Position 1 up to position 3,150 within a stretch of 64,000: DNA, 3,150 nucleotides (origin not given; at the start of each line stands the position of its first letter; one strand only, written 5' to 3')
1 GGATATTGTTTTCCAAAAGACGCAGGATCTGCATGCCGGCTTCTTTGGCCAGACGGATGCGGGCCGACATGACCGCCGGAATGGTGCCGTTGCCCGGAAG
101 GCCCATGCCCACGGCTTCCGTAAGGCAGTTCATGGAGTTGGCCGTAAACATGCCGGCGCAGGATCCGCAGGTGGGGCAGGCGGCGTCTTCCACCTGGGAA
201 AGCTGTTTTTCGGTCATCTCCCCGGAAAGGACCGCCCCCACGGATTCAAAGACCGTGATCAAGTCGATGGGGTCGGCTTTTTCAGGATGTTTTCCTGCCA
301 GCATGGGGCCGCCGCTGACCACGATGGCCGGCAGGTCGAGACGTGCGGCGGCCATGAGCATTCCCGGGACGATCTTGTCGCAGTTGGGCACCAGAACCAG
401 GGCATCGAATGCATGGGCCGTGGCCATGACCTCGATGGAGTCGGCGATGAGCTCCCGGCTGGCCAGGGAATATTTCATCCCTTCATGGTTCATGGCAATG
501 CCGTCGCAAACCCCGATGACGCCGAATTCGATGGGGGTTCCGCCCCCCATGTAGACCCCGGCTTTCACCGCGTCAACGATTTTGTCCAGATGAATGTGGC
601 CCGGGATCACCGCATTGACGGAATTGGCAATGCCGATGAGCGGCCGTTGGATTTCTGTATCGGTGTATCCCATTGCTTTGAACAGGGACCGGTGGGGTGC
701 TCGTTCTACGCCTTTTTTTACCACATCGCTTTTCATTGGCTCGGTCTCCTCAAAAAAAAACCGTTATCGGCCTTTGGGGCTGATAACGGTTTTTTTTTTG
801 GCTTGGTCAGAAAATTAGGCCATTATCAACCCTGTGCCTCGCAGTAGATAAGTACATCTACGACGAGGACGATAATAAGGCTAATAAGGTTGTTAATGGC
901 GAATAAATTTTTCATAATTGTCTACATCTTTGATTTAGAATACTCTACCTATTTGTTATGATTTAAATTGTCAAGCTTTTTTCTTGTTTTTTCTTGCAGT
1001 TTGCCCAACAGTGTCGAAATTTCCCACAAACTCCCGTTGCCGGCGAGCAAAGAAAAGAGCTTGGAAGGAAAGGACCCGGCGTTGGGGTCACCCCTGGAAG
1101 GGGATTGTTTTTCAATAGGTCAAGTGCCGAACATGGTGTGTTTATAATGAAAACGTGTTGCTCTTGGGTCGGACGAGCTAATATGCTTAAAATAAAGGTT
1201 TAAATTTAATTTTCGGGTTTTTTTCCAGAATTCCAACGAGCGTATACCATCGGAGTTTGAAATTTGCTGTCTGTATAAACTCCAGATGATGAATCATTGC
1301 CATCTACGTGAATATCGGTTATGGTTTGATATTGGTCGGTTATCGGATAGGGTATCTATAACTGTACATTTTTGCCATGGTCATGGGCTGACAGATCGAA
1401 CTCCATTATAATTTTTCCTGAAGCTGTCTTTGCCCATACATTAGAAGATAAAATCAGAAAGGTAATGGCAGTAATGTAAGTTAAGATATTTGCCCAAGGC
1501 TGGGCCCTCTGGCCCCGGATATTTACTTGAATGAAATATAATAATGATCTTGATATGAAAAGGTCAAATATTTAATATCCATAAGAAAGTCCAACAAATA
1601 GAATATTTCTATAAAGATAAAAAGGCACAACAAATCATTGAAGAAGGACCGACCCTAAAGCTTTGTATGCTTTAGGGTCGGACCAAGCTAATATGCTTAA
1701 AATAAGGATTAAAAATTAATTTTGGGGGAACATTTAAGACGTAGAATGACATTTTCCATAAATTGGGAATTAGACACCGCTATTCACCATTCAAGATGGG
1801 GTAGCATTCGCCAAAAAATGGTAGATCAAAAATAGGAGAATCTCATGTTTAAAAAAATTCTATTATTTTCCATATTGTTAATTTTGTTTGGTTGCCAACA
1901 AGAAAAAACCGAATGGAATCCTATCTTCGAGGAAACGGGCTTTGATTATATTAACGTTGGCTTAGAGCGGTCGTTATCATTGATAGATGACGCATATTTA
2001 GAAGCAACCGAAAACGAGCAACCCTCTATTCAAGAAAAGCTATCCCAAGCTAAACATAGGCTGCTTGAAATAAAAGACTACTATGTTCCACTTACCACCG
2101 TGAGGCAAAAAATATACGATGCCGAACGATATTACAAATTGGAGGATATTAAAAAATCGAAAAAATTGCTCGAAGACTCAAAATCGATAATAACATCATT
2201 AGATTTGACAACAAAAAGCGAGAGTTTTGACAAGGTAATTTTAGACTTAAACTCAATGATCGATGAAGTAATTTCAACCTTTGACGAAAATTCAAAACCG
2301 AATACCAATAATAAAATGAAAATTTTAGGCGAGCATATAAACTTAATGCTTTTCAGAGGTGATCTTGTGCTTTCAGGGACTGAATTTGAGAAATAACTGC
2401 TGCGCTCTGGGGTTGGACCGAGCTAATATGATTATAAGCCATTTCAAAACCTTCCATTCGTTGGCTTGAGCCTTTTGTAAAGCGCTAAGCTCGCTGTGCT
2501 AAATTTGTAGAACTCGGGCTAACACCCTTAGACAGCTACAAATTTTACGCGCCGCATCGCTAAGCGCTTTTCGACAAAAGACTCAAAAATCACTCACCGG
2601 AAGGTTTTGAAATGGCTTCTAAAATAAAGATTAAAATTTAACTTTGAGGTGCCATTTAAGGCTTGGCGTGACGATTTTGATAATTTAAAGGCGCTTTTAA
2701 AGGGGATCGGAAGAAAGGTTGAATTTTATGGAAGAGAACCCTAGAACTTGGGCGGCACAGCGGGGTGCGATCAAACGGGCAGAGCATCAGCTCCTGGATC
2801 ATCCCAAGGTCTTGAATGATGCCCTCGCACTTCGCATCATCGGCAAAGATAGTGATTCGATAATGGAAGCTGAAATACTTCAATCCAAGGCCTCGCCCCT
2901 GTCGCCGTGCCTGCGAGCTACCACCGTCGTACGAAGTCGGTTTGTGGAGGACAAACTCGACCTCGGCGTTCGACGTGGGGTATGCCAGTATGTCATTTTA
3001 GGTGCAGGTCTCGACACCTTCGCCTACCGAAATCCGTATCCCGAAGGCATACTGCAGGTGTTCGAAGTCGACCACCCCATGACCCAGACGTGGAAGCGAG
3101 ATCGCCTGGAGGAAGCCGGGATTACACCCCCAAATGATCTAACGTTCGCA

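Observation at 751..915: Leu/Ile/Val-rich leader peptide with a complete 1:2 / 2:3 / 3:4 attenuator directly upstream of ilvD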

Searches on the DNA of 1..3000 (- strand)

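Call 6: search_rna_families(source=window, start=1, end=3000, threshold=evalue, max_evalue=10)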
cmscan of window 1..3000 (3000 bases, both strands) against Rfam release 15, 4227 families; matches with E-value up to 10: 7.
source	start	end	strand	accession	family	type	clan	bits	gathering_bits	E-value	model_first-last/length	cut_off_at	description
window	754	796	+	RF00722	mir-451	Gene; miRNA;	-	19.1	66.5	1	12-59/71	no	mir-451 microRNA precursor family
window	757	793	-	RF03638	mir-1537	Gene; miRNA;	-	18.3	63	4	1-61/61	no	mir-1537 microRNA precursor family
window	686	794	+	RF02450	ncr1175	Gene; sRNA;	-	17.9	60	6.1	1-110/110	no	Bacillus sRNA ncr1175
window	1744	1804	-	RF02181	ST7-AS2_1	Gene; lncRNA;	-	16.5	80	4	1-72/72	no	ST7 antisense RNA 2 conserved region 1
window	756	812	-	RF00382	DnaX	Cis-reg; frameshift_element;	-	15.7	35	3.6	1-65/65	no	DnaX ribosomal frameshifting element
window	686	772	-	RF01630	ceN40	Gene; snRNA; snoRNA; CD-box;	-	15.6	35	2.6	1-123/123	no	Nematode snoRNA ceN40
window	2610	2687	+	RF02085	Yar_1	Gene; lncRNA;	-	15.2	50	5.5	1-74/74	no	Yellow-achaete intergenic RNA conserved region 1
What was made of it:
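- On Curated leader RNA families in Rfam 15 (Leu, Thr, His, Trp, Phe leaders and others) and T-box: No relevant hit in window 1-3000 even at E up to 10 (call 6).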

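Call 23: build_rna_model(alignment_id=A1, structure=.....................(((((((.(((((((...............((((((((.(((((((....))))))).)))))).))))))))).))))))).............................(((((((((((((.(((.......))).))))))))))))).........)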
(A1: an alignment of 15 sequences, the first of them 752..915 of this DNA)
Model R1 built from alignment A1 (15 sequences, 182 columns); structure: as given.
model positions 167; base pairs 45; branch points 1; effective number of sequences 3.58; information 0.59 bits per position. Calibrated on 0.2 Mb of random sequence (short: E-values are rough).
structure used (alignment columns):
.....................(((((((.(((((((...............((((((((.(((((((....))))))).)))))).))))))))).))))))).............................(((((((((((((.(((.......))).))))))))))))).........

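Call 24: search_with_rna_model(model_id=R1, sources=[window, L001, L002, L003, L004, L005, L006, L007, L008, L009, L010, L011, L012, L013, L014, L015, L016, L017, L018, L019, L020, L021, L022, L023, L024, L025, L026, L027, L028, L029, L030, L031, L032, L033, L034, L035, L036, L037, L038, L039, L040, L041, L042, L043, L044, L045, L046, L047, L048, L049, L050, L051, L052, L053, L054, L055, L056, L057, L058, L059, L060, L061, L062, L063, L064, L065, L066, L067, L068, L069, L070, L071, L072, L073, L074, L075, L076, L077, L078, L079, L080], max_evalue=1, make_alignment=true)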
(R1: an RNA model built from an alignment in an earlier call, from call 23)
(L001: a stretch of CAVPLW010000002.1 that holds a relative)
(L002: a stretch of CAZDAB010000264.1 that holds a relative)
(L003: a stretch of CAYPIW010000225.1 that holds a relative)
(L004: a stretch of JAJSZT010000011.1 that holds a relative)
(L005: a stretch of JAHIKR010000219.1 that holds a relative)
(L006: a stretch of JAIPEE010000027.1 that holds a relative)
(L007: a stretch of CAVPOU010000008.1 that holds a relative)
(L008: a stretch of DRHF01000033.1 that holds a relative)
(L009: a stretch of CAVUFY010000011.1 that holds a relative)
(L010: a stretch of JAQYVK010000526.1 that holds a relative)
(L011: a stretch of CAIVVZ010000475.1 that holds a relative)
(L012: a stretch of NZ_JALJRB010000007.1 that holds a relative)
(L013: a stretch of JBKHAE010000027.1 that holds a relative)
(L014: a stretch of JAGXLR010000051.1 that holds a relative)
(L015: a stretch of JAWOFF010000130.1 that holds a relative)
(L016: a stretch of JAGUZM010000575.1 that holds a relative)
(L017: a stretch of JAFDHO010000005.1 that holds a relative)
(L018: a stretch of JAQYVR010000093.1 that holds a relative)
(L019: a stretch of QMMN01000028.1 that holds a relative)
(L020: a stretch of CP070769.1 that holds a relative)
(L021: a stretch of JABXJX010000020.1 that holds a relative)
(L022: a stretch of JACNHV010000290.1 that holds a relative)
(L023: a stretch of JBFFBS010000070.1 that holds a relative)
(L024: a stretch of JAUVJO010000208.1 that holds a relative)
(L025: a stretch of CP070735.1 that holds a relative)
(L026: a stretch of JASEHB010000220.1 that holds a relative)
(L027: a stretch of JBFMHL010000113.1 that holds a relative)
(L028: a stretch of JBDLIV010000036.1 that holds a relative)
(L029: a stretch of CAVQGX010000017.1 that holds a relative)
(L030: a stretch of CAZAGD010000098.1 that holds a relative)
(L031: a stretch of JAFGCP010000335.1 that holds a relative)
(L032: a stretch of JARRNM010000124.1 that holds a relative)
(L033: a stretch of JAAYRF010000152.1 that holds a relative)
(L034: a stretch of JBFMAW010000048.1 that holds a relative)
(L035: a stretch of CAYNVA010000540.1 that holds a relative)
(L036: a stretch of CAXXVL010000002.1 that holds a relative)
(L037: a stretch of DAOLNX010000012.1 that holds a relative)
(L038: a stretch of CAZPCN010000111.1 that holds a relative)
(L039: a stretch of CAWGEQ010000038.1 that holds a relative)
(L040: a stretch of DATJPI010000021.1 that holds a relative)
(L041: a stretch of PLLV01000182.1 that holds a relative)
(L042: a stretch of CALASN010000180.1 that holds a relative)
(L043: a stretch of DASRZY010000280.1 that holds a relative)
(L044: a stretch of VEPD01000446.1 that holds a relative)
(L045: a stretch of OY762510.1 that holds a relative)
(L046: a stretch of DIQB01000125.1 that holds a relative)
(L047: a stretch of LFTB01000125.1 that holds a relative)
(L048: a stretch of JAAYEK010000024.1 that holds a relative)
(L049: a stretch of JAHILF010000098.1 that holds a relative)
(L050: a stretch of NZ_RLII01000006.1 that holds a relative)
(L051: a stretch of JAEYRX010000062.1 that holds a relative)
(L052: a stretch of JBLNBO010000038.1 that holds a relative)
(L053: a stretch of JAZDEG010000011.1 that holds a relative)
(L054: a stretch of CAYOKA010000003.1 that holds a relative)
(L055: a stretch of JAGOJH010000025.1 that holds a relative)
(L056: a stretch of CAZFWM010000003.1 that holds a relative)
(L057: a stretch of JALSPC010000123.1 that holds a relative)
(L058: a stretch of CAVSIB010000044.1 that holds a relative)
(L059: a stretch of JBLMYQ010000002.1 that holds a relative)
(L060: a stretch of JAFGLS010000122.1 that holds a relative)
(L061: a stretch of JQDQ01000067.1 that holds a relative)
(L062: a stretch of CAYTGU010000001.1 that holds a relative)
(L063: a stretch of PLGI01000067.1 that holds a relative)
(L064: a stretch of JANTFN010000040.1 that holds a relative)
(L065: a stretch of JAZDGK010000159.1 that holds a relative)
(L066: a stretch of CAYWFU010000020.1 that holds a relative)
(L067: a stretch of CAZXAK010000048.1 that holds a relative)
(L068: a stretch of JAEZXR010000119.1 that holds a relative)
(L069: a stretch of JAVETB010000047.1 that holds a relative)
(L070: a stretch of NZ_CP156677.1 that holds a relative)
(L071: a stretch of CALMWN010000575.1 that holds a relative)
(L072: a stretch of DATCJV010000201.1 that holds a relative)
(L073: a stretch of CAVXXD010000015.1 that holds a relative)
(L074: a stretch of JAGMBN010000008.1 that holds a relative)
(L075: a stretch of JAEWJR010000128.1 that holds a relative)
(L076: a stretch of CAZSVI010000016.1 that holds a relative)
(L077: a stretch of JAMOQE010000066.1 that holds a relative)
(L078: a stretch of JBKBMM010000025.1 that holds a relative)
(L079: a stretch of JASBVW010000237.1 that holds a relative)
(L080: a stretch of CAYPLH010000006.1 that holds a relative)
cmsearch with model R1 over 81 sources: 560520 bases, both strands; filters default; matches with E-value up to 1: 40.
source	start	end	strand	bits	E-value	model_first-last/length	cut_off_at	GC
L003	2819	2985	+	169.4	2.4e-31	1-167/167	no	0.33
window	752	915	-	160.9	1.3e-29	1-167/167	no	0.38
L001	2818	2985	+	155.1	2e-28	1-167/167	no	0.39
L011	1955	2116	+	141.5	1.2e-25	1-167/167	no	0.4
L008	2806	2968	+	139.9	2.6e-25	1-167/167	no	0.37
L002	1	139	+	137.9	6.7e-25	28-167/167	5'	0.37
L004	2823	2986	+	129.8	3e-23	1-167/167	no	0.33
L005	2820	2984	+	128.3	6.1e-23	1-167/167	no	0.3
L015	2782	2950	+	119.9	3.2e-21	1-167/167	no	0.4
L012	2821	2984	+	114.8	3.6e-20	1-167/167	no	0.51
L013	2822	2984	+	113.4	6.8e-20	1-167/167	no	0.38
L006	2794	2956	+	113.2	7.5e-20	1-167/167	no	0.37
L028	2815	2967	+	110.7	2.4e-19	1-167/167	no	0.35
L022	2832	2985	+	105.7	2.5e-18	1-167/167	no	0.39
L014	2817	2984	+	105.5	2.8e-18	1-167/167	no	0.4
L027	638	789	+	81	2.8e-13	1-167/167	no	0.5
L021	702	866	+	65.1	5.1e-10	1-167/167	no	0.46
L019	1066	1230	+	57.9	1.6e-08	1-167/167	no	0.44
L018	1063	1224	+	54.5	7.8e-08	1-167/167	no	0.44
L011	2067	2162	-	48.5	1.3e-06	1-167/167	no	0.35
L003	2937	3089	-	45.6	4.9e-06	1-167/167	no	0.4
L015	2905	2987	-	44.7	7.7e-06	1-167/167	no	0.36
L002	91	175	-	44.4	8.9e-06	1-167/167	no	0.35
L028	2922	2986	-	43.9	1.1e-05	100-162/167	no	0.4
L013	2945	2984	-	41.6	3.3e-05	119-162/167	no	0.32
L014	2945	2984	-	41.6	3.3e-05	119-162/167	no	0.32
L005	2938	3072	-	39.1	0.00011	1-167/167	no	0.33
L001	2943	2985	-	38.7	0.00013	119-162/167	no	0.35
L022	2940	2987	-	38.3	0.00016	116-162/167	no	0.46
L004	2941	3101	-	37.3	0.00025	1-167/167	no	0.35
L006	2910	3014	-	32.8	0.0021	1-167/167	no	0.31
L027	753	792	-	31.9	0.0033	115-162/167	no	0.43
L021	827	876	-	30.4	0.0065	108-162/167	no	0.34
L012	2935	3024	-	30.4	0.0065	1-167/167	no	0.43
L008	2921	3000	-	28.7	0.014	1-167/167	no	0.31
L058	6539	6676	-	27.5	0.026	1-167/167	no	0.37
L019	1191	1230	-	23.5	0.16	118-162/167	no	0.38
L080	535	633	+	23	0.21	1-167/167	no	0.28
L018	1184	1327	-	20.7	0.62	1-167/167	no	0.42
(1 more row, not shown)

Alignment A2: 40 matches aligned to the model, 267 columns, each read 5' to 3' on its own strand. Consensus structure (alignment columns), stored with it:
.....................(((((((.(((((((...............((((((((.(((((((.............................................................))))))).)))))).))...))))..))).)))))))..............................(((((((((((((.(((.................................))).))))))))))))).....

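Call 35: search_with_rna_model(model_id=R1, sources=[L081, L082, L083, L084, L085, L086, L087, L088, L089, L090, L091, L092, L093, L094, L095, L096, L097, L098, L099, L100, L101, L102, L103, L104, L105, L106, L107, L108, L109, L110, L111, L112, L113, L114, L115, L116, L117, L118, L119, L120, L121, L122, L123, L124, L125, L126, L127, L128, L129, L130, L131, L132, L133, L134, L135, L136, L137, L138, L139, L140, L141, L142, L143, L144, L145, L146, L147, L148, L149, L150, L151, L152, L153, L154, L155, L156, L157, L158, L159, L160, L161, L162, L163, L164, L165, L166, L167, L168, L169, L170, L171, L172, L173, L174, L175, L176, L177, L178, L179, L180], max_evalue=0.001)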
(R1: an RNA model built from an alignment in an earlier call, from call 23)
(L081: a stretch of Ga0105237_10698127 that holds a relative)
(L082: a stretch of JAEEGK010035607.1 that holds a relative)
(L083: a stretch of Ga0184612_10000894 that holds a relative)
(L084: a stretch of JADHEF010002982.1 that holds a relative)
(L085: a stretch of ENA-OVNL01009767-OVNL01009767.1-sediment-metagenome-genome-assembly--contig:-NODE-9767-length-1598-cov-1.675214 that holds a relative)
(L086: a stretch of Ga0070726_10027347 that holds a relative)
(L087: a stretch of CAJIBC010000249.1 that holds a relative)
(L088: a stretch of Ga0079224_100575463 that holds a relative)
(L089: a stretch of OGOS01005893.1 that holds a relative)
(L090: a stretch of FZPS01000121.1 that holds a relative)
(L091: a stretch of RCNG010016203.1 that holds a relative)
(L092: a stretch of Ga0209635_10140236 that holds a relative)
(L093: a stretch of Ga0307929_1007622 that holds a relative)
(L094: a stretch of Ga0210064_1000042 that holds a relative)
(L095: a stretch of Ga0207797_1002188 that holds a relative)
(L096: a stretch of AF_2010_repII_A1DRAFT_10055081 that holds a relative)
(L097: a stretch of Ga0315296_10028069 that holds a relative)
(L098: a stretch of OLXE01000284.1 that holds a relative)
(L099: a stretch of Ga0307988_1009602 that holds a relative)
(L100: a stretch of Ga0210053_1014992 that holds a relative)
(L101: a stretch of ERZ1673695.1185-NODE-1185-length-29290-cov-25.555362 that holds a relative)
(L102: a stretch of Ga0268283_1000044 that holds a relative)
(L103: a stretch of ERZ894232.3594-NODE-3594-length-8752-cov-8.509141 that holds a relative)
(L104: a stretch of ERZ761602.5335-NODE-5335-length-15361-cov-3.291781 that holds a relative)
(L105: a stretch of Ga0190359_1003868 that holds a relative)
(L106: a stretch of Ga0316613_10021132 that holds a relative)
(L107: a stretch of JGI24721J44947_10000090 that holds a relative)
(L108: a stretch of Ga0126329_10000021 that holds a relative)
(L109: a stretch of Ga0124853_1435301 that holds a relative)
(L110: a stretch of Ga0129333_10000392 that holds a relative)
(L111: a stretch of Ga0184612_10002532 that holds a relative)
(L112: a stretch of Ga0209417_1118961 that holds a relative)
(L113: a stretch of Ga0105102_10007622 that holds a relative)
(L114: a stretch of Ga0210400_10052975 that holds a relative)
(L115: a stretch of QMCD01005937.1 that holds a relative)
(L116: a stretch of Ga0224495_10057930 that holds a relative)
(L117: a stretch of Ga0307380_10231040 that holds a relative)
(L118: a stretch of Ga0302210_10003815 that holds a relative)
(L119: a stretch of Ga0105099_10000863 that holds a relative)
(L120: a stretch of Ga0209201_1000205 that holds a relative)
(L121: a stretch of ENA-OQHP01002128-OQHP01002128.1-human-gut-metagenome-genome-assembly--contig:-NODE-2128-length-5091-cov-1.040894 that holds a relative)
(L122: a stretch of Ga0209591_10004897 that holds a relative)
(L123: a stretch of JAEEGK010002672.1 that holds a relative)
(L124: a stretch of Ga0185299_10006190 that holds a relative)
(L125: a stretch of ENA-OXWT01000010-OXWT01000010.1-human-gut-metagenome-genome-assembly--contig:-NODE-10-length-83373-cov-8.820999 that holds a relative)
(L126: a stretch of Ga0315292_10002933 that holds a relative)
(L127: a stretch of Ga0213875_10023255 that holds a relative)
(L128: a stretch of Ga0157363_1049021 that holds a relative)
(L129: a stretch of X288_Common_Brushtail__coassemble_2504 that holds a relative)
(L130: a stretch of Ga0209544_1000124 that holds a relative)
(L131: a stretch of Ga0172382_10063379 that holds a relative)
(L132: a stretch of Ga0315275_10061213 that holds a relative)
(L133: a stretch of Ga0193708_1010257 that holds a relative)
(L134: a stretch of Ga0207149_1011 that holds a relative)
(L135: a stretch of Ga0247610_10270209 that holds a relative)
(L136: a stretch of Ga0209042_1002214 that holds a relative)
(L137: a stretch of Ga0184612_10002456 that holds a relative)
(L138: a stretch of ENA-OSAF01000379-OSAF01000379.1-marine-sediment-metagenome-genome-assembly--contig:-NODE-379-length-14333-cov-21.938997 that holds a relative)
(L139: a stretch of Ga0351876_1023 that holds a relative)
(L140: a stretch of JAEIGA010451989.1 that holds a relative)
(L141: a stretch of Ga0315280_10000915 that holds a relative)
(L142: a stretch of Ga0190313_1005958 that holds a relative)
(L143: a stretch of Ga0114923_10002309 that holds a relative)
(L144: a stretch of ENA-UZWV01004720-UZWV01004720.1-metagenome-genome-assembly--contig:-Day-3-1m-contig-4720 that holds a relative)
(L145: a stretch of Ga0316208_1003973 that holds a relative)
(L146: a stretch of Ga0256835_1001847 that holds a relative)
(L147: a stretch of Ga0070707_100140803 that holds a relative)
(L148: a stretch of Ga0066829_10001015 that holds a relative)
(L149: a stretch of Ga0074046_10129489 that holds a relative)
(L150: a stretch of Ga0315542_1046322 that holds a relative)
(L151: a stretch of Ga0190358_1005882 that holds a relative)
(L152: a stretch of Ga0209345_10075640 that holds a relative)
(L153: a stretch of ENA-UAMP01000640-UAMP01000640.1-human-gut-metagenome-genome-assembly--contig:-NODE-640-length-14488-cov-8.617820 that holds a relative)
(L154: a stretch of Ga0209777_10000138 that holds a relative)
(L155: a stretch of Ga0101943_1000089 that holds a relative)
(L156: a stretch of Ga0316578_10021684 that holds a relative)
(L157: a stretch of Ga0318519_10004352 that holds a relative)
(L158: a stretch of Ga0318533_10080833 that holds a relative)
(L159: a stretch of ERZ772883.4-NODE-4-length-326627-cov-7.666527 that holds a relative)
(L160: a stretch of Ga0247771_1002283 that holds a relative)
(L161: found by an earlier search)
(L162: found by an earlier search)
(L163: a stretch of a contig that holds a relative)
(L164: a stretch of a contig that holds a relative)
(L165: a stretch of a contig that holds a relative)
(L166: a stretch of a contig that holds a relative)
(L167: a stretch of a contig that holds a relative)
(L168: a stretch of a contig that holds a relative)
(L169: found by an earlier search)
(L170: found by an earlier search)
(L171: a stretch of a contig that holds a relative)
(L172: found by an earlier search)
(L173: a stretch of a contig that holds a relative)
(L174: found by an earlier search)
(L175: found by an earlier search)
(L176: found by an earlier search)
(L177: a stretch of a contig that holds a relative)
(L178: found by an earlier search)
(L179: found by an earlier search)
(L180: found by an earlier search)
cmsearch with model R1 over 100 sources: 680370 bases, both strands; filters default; matches with E-value up to 0.001: 69.
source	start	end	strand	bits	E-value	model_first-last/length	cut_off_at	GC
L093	70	235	-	172.3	7.4e-32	1-167/167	no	0.36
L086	1786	1952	+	164.3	3.2e-30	1-167/167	no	0.4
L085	395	561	-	156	1.6e-28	1-167/167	no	0.39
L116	939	1103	-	154.6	3.1e-28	1-167/167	no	0.37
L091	1434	1598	-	134.6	3.8e-24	1-167/167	no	0.35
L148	9555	9717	-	128.9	5.6e-23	1-167/167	no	0.36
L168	4250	4415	+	127.9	9.1e-23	1-167/167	no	0.4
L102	1437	1596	+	126.8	1.5e-22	1-167/167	no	0.39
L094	6024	6187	-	125.1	3.3e-22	1-167/167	no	0.42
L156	498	660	+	121.9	1.5e-21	1-167/167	no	0.46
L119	10724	10885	-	112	1.6e-19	1-167/167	no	0.33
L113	2872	3043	+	111.8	1.8e-19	1-167/167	no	0.41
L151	771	940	+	109.7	4.8e-19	1-167/167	no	0.38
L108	6738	6900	+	109.4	5.6e-19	1-167/167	no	0.44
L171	8264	8417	-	105.3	3.7e-18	1-167/167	no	0.39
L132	3379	3540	+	104.8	4.9e-18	1-167/167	no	0.46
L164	10778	10931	-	99.1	6.9e-17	1-167/167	no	0.4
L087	861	1023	+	90.3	4.5e-15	1-167/167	no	0.4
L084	2336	2497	-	74.5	7.6e-12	1-167/167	no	0.52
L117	33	171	-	68.8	1.1e-10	1-167/167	no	0.32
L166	1319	1470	+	68.4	1.3e-10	1-167/167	no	0.48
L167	8773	8923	+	68.1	1.6e-10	1-167/167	no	0.36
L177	2236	2411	-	65.7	4.8e-10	1-167/167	no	0.39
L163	1364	1532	+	64.6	8e-10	1-167/167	no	0.41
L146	11318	11487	+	63.5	1.4e-09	1-167/167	no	0.46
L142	3122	3305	+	61.9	2.8e-09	1-167/167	no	0.34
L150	1524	1710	-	61.8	2.9e-09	1-167/167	no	0.39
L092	1670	1847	-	61.8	3e-09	1-167/167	no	0.37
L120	109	259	+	60.9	4.5e-09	1-167/167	no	0.48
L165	2810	2984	+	60.6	5.3e-09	1-167/167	no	0.39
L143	7166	7337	-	60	6.8e-09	1-167/167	no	0.42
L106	2597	2727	-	60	7.1e-09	1-167/167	no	0.41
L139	1066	1220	+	59.2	9.9e-09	1-167/167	no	0.44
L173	6477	6661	+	59.2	1e-08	1-167/167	no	0.45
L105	5358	5537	-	52.3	2.6e-07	1-167/167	no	0.46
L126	3293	3438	-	49.7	8.9e-07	1-167/167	no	0.42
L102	1547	1655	-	48.8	1.3e-06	1-167/167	no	0.36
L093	16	118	+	48.7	1.4e-06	1-167/167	no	0.32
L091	1290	1482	+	46.5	4e-06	1-167/167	no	0.41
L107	11331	11471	-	45.4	6.7e-06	1-167/167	no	0.44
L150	1472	1568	+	43.3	1.9e-05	1-167/167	no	0.34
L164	10776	10823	+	43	2e-05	116-162/167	no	0.42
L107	11329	11375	+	43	2.1e-05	116-162/167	no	0.38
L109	2375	2559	+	42.7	2.4e-05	1-167/167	no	0.34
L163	1487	1663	-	42.4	2.7e-05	1-167/167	no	0.44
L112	798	907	-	41.3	4.7e-05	1-167/167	no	0.44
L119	10681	10771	+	41.1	5.1e-05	1-167/167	no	0.31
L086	1904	1996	-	40.9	5.6e-05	1-167/167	no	0.42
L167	8881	8926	-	40.6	6.6e-05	115-162/167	no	0.37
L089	4263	4377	+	40.4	7.3e-05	1-167/167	no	0.49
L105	4588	4767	-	40.1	8e-05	1-167/167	no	0.47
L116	939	979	+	40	8.7e-05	119-162/167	no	0.34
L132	3493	3602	-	39.9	9.1e-05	1-167/167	no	0.5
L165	2939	3045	-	39.1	0.00013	1-167/167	no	0.39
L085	395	436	+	38.7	0.00016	119-162/167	no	0.36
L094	5981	6072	+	38.6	0.00017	1-167/167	no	0.4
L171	8262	8309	+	38.3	0.00019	116-162/167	no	0.46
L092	1627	1715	+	38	0.00022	1-167/167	no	0.38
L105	5355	5398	+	38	0.00022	115-162/167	no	0.43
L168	4370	4457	-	37.9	0.00023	1-167/167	no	0.35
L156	614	705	-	37.4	0.00029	1-167/167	no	0.43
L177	2175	2280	+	37.1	0.00034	1-167/167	no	0.4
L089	4330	4453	-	36.9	0.00037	1-167/167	no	0.44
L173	6620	6661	-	36.6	0.00043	118-162/167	no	0.4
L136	6138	6314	-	36.5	0.00044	1-167/167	no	0.46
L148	9502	9602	+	36.1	0.00054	1-167/167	no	0.33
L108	6858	6900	-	36.1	0.00055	118-162/167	no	0.44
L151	892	1008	-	35.6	0.00067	1-167/167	no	0.38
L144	1706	1815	+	34.8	0.001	1-167/167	no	0.4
